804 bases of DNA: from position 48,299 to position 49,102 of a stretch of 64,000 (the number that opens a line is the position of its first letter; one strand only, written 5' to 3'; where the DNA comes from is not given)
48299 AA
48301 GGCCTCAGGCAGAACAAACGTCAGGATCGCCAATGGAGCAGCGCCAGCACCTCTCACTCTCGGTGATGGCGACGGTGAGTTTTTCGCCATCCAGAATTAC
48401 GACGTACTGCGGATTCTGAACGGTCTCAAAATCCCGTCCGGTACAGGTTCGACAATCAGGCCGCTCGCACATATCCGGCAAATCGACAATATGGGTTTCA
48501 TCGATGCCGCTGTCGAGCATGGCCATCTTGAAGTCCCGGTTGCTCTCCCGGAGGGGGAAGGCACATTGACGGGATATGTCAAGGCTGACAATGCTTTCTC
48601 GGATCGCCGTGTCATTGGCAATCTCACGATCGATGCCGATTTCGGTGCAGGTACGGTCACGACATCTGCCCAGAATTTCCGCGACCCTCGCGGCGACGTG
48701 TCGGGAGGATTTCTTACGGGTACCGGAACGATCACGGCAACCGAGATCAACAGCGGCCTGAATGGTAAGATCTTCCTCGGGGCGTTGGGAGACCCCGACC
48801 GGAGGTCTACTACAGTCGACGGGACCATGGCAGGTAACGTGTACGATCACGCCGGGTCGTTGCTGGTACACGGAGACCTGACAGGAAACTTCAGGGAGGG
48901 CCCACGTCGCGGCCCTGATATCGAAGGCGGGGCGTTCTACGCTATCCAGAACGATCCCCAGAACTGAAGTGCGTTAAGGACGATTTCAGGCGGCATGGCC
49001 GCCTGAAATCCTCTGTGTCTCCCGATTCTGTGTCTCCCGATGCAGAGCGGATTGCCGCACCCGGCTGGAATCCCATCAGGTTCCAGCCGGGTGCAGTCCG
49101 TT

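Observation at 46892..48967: Secreted protein built from three tandem TbpB/fHbp-like 8-strand beta-barrel repeats, lower GC, with two perfect hairpins downstream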

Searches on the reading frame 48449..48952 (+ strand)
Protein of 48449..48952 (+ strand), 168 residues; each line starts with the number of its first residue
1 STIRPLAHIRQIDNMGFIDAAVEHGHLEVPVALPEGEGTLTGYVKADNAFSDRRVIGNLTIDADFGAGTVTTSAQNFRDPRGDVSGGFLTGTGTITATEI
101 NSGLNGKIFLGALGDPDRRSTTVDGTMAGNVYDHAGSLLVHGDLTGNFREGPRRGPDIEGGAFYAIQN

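Call 15: search_solved_structures(query=A2, max_evalue=10, show_alignments=3)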
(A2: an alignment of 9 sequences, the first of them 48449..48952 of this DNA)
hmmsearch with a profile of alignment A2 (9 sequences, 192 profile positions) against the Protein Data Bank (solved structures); distinct sequences matched with E-value up to 10: 5.
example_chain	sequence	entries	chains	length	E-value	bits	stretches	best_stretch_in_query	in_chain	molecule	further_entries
6r60_A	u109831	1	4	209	0.16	14.9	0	87-110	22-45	WD-40 repeat protein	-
6r5y_A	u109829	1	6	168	0.2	14.6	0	87-110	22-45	WD-40 repeat protein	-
6r5z_A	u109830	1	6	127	0.52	13.2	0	86-109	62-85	9-bladed beta-propeller formed by three 3-bladed fragments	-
5k8p_A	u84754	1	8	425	1.7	11.5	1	16-106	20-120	5-nitroanthranilic acid aminohydrolase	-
5k8m_A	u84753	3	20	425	1.7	11.5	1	16-106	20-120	5-nitroanthranilic acid aminohydrolase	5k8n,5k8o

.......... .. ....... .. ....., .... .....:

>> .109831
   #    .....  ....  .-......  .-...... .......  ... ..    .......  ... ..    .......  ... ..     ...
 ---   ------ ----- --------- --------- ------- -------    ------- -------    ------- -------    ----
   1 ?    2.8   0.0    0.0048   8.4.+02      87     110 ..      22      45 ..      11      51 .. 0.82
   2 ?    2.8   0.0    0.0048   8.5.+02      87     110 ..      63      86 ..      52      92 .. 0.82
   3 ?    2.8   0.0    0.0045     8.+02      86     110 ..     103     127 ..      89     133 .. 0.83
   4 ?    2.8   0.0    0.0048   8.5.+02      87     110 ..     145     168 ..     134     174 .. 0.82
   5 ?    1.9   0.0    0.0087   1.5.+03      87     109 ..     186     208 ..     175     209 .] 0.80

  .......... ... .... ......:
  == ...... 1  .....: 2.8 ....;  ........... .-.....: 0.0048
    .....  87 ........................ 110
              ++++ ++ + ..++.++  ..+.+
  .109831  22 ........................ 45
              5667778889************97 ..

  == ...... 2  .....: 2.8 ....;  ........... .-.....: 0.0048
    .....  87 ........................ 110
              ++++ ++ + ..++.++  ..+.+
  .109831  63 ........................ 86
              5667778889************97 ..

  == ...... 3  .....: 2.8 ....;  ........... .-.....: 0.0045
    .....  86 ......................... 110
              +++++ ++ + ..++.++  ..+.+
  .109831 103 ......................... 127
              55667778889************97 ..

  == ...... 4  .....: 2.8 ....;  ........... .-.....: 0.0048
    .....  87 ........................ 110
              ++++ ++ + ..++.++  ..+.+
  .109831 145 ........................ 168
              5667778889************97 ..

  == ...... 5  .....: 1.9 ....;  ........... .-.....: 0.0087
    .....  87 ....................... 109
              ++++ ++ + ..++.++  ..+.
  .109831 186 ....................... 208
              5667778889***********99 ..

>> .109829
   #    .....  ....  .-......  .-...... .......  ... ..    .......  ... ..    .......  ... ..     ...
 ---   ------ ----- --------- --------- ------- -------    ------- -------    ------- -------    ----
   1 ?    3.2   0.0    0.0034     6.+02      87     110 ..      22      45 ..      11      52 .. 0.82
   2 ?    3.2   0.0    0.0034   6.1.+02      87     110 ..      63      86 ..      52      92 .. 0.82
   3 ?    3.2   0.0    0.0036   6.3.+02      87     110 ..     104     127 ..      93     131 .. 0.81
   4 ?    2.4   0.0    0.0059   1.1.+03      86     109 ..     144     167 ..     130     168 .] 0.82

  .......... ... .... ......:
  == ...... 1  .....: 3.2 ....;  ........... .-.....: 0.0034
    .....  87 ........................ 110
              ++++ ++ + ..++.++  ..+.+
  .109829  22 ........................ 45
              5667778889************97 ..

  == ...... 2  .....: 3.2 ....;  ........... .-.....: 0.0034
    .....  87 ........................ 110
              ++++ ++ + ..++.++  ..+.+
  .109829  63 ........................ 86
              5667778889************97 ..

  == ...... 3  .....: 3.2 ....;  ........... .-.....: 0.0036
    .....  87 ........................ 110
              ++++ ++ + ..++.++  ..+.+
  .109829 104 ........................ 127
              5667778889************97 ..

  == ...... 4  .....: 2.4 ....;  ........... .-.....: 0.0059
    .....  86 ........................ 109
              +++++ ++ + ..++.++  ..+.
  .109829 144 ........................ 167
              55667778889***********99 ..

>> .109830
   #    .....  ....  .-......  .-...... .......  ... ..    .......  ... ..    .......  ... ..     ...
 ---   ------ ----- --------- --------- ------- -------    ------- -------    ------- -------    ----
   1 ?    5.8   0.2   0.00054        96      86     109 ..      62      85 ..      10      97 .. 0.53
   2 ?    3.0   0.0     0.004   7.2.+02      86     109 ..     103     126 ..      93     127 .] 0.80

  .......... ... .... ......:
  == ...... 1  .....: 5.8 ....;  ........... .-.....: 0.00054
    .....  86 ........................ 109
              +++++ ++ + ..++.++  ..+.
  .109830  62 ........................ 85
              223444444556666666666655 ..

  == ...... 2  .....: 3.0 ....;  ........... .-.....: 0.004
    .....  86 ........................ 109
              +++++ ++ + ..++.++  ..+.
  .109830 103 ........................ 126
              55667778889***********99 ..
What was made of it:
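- Tried and rejected: Repeat profile against PDB sequences: only spurious WD40 hits, caused by the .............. motif (call 15).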

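Call 16: find_homologous_proteins(query=A2, max_evalue=0.01)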
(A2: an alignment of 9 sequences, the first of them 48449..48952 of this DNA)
Query A2 (9 sequences) (168 aa, profile of the alignment): 9 proteins with E <= 0.01 among 8000 candidates.
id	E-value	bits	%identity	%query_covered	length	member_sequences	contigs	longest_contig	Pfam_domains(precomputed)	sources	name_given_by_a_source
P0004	6.0e-70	253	50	95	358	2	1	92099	-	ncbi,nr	ncbi:MAG: hypothetical protein GDA49_00435 [Rhodospirillales bacterium]|nr:hypothetical protein [Rho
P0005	3.2e-66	241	63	43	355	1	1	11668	-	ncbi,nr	ncbi:MAG: hypothetical protein GDA49_06260 [Rhodospirillales bacterium]|nr:hypothetical protein [Rho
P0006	9.3e-44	167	50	95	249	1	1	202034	-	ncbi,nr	ncbi:MAG: hypothetical protein GDA49_02580, partial [Rhodospirillales bacterium]|nr:hypothetical pro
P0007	7.5e-43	164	48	95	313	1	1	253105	-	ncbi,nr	ncbi:MAG: hypothetical protein GDA49_01195, partial [Rhodospirillales bacterium]|nr:hypothetical pro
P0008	1.4e-42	164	39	64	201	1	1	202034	-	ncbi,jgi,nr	ncbi:MAG: hypothetical protein GDA49_03515 [Rhodospirillales bacterium]|nr:hypothetical protein [Rho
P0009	9.1e-41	158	49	95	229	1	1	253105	-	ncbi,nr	ncbi:MAG: hypothetical protein GDA49_01200, partial [Rhodospirillales bacterium]|nr:hypothetical pro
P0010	9.6e-27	112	36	100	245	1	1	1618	-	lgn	-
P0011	1.2e-24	105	49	77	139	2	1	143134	-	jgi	-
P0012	6.8e-24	103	47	77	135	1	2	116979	-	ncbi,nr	ncbi:MAG: hypothetical protein GDA49_13650 [Rhodospirillales bacterium]|nr:hypothetical protein [Rho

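Call 29: predict_structure(alignment_id=A3)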
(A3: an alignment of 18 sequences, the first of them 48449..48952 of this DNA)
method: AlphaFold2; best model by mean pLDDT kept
length: 168 residues; sequences in the alignment: 18
mean_pLDDT: 86.4   pTM: 0.82
mean pLDDT of the five models: 86.4, 85.7, 84.4, 83.8, 81.2
residues with pLDDT >= 90: 88; 70-90: 62; 50-70: 17; < 50: 1
segments of 3 or more residues with pLDDT < 50: none
pLDDT, mean of each block of 10 residues (from residue 1): 57 71 80 94 82 85 98 92 87 98 94 78 95 92 91 82 92
secondary structure, 60 per line:
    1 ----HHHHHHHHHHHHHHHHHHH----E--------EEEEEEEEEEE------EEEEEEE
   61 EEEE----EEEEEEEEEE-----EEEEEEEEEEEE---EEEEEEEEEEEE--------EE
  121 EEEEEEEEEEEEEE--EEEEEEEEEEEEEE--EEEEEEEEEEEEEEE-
elements in order: H5-23 E37-47 E54-64 E69-78 E84-95 E99-110 E119-134 E137-150 E153-167
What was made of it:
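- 48449..48952 (+): Module 3, aa 520-687: helix plus a minimal 8-strand barrel, acidic (pI 4.9). It belongs to the C-terminal barrel class shared by all paralogues (…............). AF2 pLDDT 86.4, pTM 0.82 (call 29).
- On TbpB_B_D / TbpBBD beta-barrel superfamily (PF01298 and relatives): AF2 of repeat 3: pLDDT 86.4, 8 strands (call 29).
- Repeat 3 model: pLDDT 86.4, pTM 0.82, a helix plus exactly 8 strands (call 29).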

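Call 31: fold_search(model_id=the predicted structure, library=pdb)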
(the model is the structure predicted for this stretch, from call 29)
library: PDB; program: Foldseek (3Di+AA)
matches with E <= 10: 566; with E <= 0.001: 1
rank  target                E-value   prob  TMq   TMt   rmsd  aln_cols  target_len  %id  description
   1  9g2i_A                6.1e-04  1.00  0.34  0.19   8.8       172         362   10  25-phosphosteroid lyase + phosphate (released 2026-01-21)
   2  6cuj_A                1.0e-03  1.00  0.47  0.51   5.5       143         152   15  Crystal structure of the C-terminal domain of neisserial heparin binding antigen (NHBA) (released 2018-09-26)
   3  9fzn_B                1.0e-03  1.00  0.34  0.19   8.3       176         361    9  25-phosphosteroid lyase (25-PSL) (released 2026-01-14)
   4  6cuj_B                1.2e-03  1.00  0.43  0.48   6.7       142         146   15  Crystal structure of the C-terminal domain of neisserial heparin binding antigen (NHBA) (released 2018-09-26)
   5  9fzn_A                1.9e-03  1.00  0.34  0.19   8.3       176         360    9  25-phosphosteroid lyase (25-PSL) (released 2026-01-14)
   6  9g4c_B                2.6e-03  0.99  0.34  0.19   8.4       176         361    8  25-phosphosteroid lyase + phosphate + desmost-1,4-diene-3-one (released 2026-01-28)
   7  5o1r_A                2.8e-03  1.00  0.43  0.59   6.4       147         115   15  human Fab 5H2 bound to NHBA-C3 from Neisseria meningitidis serogroup B (released 2018-05-30)
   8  9g4c_A                5.4e-03  0.98  0.33  0.19   8.3       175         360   10  25-phosphosteroid lyase + phosphate + desmost-1,4-diene-3-one (released 2026-01-28)
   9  2lfu_MODEL_1_A        7.4e-03  1.00  0.48  0.50   6.3       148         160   14  The structure of a N. meningitides protein targeted for vaccine development (released 2011-10-19)
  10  5m6j                  1.3e-02  0.96  0.36  0.34   8.8       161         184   18  Crystal structure of nitrophorin 7 E27V mutant from Rhodnius prolixus (released 2017-12-20)
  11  4xmh_A                1.7e-02  0.92  0.34  0.32   9.8       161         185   19  Crystal structure of nitrophorin 7 from Rhodnius prolixus at pH 7.8 complexed with Gly-Gly-Gly (released 2015-07-29)
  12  5a60                  3.1e-02  0.44  0.26  0.12  11.5       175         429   10  Crystal structure of full-length E. coli ygiF in complex with tripolyphosphate and two magnesium ions (released 2015-08-05)
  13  8i34_B                4.9e-02  0.25  0.26  0.25  17.6       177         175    8  The crystal structure of EPD-BCP1 from a marine sponge (released 2023-08-16)
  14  1euo                  5.7e-02  0.87  0.37  0.35   7.6       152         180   14  Crystal structure of nitrophorin 2 (prolixin-S) (released 2000-05-10)
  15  4rlc                  6.7e-02  0.98  0.51  0.60   4.4       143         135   10  Crystal structure of the N-terminal beta-barrel domain of Pseudomonas aeruginosa OprF (released 2015-04-22)
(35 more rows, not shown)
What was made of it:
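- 48449..48952 (+): Foldseek to NHBA and HpuA (call 31).
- Other 8-strand barrels score similarly: OprF N-domain TM 0.51/0.60, avidins, nitrophorins (call 31). The OprF N-terminal barrel (4rlc) has the highest TM-scores in the Foldseek list, 0.51/0.60 (call 31).
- Tried and rejected: The 25-phosphosteroid lyase hits have TM 0.19-0.34 and rmsd above 8 A, and were also rejected (call 31).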

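Call 32: search_protein_representatives(alignment_id=A3)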
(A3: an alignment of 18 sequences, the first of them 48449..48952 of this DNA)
Query: 18 sequences, 179 profile positions. Proteins with E-value up to 0.001 (for the whole library): 175; up to 1e-10: 53; up to 1e-30: 14. The best 150 are listed.
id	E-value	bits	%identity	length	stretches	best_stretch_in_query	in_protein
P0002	1.6e-181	614.3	-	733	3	2-179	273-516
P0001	1.2e-171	582.2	-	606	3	3-179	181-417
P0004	8.7e-104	361.1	-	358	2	6-179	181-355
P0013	1.2e-72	259.6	-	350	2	1-176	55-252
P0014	1.5e-72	259.3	-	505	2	2-178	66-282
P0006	2.8e-69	248.6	-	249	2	7-179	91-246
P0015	1.2e-64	233.6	-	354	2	2-179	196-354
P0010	1.5e-46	174.6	-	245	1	7-155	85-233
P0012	5.8e-40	153.2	-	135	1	40-179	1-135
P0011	1.1e-34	135.9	-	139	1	40-179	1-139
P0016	6.7e-34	133.4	-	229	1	12-155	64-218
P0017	5.5e-33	130.4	-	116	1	15-119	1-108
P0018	1.9e-31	125.5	-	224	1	6-174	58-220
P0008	2.5e-31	125.0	-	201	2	2-104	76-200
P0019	2.5e-25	105.5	-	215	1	4-154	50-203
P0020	4.8e-24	101.3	-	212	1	29-148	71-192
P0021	3.7e-20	88.7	-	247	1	14-153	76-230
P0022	3.7e-18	82.1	-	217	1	13-146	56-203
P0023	9.1e-18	80.9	-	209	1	14-154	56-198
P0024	1.3e-17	80.4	-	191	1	11-177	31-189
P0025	1.9e-17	79.8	-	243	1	6-158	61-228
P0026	7.1e-17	77.9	-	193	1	11-156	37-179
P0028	2.2e-16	76.3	-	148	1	3-84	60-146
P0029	2.9e-16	76.0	-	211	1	9-148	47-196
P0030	3.2e-16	75.8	-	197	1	8-178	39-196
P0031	4.2e-16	75.4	-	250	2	2-179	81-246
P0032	5.8e-16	75.0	-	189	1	11-156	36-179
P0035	3.4e-15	72.5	-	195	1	23-177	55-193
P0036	6.3e-15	71.6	-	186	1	11-153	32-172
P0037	7.8e-15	71.3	-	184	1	16-156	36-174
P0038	1.1e-14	70.8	-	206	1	19-178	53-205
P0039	1.7e-14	70.2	-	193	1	20-153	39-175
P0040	2.7e-13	66.3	-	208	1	8-156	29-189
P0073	1.4e-07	47.7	-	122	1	40-119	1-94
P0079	6.4e-07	45.5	-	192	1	8-154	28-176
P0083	1.2e-06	44.6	-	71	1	124-178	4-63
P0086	1.8e-06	44.0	-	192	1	30-157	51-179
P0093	3.7e-06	43.0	-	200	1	4-154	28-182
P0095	4.0e-06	42.9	-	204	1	6-155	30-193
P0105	8.1e-06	41.9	-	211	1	15-156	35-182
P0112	1.8e-05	40.8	-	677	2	28-116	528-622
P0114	1.9e-05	40.7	-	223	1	16-155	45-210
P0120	3.2e-05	40.0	-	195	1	5-139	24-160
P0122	3.5e-05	39.9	-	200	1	28-156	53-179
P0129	4.4e-05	39.5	-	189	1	3-147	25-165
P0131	5.2e-05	39.3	-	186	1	29-135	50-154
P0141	1.2e-04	38.1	-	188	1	8-156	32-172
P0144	1.6e-04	37.7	-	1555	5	34-85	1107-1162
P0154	3.4e-04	36.6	-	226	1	10-140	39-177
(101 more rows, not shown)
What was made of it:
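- The repeat profile A3 finds 175 proteins among 1.84 billion (call 32).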

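Call 35: search_protein_families(library=pfam, alignment_id=A4, max_evalue=0.01)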
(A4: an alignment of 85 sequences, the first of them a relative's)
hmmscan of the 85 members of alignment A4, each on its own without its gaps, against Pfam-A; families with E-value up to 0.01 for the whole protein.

A. member 1, P0016 (229 aa): 0 families

B. families by the number of members that match (of 85 scanned): 5 families
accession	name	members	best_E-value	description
PF01298.24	TbpB_B_D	15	8.8e-34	C-lobe and N-lobe beta barrels of Tf-binding protein B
PF08794.16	FHBP_C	5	4e-18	Factor H binding protein, C-terminal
PF22829.2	HphA_C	4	0.0013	HphA C-terminal domain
PF18887.5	MBG_3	1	0.0048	MBG domain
PF04519.19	Bactofilin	1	0.0055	Polymer-forming cytoskeletal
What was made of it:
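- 15 of 85 relatives hit TbpB_B_D, 5 hit FHBP_C and 4 hit HphA_C (call 35).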

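Call 36: search_protein_families(library=pfam, proteins=[P0079, P0086, P0093, P0095, P0105, P0114, P0120, P0122, P0129, P0131], max_evalue=0.01)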
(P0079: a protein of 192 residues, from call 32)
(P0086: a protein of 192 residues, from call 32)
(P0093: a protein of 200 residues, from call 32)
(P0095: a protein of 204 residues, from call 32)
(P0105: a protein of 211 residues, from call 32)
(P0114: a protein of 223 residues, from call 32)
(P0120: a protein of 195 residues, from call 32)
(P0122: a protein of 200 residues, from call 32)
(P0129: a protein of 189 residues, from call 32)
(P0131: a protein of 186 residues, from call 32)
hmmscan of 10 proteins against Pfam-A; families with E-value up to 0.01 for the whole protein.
P0079 (192 aa): 2 families
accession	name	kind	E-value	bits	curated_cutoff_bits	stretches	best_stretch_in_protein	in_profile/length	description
PF08794.16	FHBP_C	-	0.003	18.8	28.1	0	52-105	2-47/97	Factor H binding protein, C-terminal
PF04519.19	Bactofilin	-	0.0055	17.4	27.9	0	127-188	16-76/98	Polymer-forming cytoskeletal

P0086 (192 aa): 2 families
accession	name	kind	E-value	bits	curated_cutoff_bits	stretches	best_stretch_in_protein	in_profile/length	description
PF08794.16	FHBP_C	-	8.2e-06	27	28.1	1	53-170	2-97/97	Factor H binding protein, C-terminal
PF01298.24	TbpB_B_D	-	3.9e-05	24.6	26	1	54-170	1-109/126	C-lobe and N-lobe beta barrels of Tf-binding protein B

P0093 (200 aa): 0 families

P0095 (204 aa): 1 family
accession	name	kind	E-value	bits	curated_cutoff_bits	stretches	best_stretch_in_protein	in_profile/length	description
PF01298.24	TbpB_B_D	-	8.7e-05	23.5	26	1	57-180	1-105/126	C-lobe and N-lobe beta barrels of Tf-binding protein B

P0105 (211 aa): 2 families
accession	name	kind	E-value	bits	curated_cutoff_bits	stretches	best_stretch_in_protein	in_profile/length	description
PF01298.24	TbpB_B_D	-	0.0051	17.8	26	1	54-133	1-86/126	C-lobe and N-lobe beta barrels of Tf-binding protein B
PF22829.2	HphA_C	-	0.0083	17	31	0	54-142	3-85/113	HphA C-terminal domain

P0114 (223 aa): 2 families
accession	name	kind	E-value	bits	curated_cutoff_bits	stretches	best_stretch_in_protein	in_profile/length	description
PF01298.24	TbpB_B_D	-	0.002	19.1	26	0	61-163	1-81/126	C-lobe and N-lobe beta barrels of Tf-binding protein B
PF22829.2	HphA_C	-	0.0029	18.4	31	1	61-113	3-51/113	HphA C-terminal domain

P0120 (195 aa): 0 families

P0122 (200 aa): 1 family
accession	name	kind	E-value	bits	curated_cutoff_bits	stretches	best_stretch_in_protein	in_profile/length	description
PF08794.16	FHBP_C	-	0.0064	17.8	28.1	0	57-103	2-46/97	Factor H binding protein, C-terminal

P0129 (189 aa): 1 family
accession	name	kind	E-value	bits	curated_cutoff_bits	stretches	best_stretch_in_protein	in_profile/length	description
PF01298.24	TbpB_B_D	-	3.1e-05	24.9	26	1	55-158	1-103/126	C-lobe and N-lobe beta barrels of Tf-binding protein B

P0131 (186 aa): 1 family
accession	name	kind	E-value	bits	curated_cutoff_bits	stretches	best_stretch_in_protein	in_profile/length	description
PF01298.24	TbpB_B_D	-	0.0088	17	26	0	53-157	1-100/126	C-lobe and N-lobe beta barrels of Tf-binding protein B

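Call 39: search_protein_families(library=pfam, proteins=[P0112, P0144, P0014, P0010, P0016, P0018, P0019, P0024, P0141, P0154], max_evalue=0.1)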
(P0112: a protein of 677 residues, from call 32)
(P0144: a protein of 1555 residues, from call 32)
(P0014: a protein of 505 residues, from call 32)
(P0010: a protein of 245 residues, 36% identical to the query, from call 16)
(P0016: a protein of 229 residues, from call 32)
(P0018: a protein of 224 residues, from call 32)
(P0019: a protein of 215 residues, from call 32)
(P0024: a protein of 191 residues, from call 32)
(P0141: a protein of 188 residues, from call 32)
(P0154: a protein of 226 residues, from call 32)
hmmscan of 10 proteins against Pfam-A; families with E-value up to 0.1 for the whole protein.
P0112 (677 aa): 2 families
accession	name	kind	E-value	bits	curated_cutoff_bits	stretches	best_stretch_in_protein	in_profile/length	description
PF01298.24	TbpB_B_D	-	2.4e-22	80.2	26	2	535-676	4-126/126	C-lobe and N-lobe beta barrels of Tf-binding protein B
PF08794.16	FHBP_C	-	1.9e-09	38.7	28.1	2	532-655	2-95/97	Factor H binding protein, C-terminal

P0144 (1555 aa): 7 families
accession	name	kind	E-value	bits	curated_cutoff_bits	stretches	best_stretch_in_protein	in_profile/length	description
PF01298.24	TbpB_B_D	-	8.8e-34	117.2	26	5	193-319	1-110/126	C-lobe and N-lobe beta barrels of Tf-binding protein B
PF08794.16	FHBP_C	-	4e-18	66.5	28.1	0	491-611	3-95/97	Factor H binding protein, C-terminal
PF12613.13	FliC_D2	-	0.036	14.9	25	0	375-397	27-49/119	Flagellin, D2 domain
PF07721.20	TPR_4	-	0.063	14.4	27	0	757-771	9-23/26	Tetratricopeptide repeat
PF22598.2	CdsD_PD2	-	0.065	13.6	27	0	492-515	26-49/61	CdsD, periplasmic PD2 domain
PF11197.13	DUF2835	-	0.084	13.3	25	0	1021-1047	33-61/71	Protein of unknown function (DUF2835)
PF24119.1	DUF7393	-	0.094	12.9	27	0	384-402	3-21/48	Domain of unknown function (DUF7393)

P0014 (505 aa): 0 families

P0010 (245 aa): 0 families

P0016 (229 aa): 0 families

P0018 (224 aa): 1 family
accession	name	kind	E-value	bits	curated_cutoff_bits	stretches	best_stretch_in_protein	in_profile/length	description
PF20857.2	Pgp3_helical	-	0.067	13.4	27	0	172-187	17-32/39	Immunodominant antigen Pgp3, helical domain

P0019 (215 aa): 0 families

P0024 (191 aa): 0 families

P0141 (188 aa): 1 family
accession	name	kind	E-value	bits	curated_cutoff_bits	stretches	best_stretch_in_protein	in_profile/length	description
PF01298.24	TbpB_B_D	-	0.021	15.8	26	1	57-134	1-86/126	C-lobe and N-lobe beta barrels of Tf-binding protein B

P0154 (226 aa): 2 families
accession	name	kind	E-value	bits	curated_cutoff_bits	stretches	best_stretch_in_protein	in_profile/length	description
PF07029.16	CryBP1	-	0.012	16.1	25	1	101-176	67-142/180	CryBP1 protein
PF08794.16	FHBP_C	-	0.054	14.8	28.1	1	61-122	2-50/97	Factor H binding protein, C-terminal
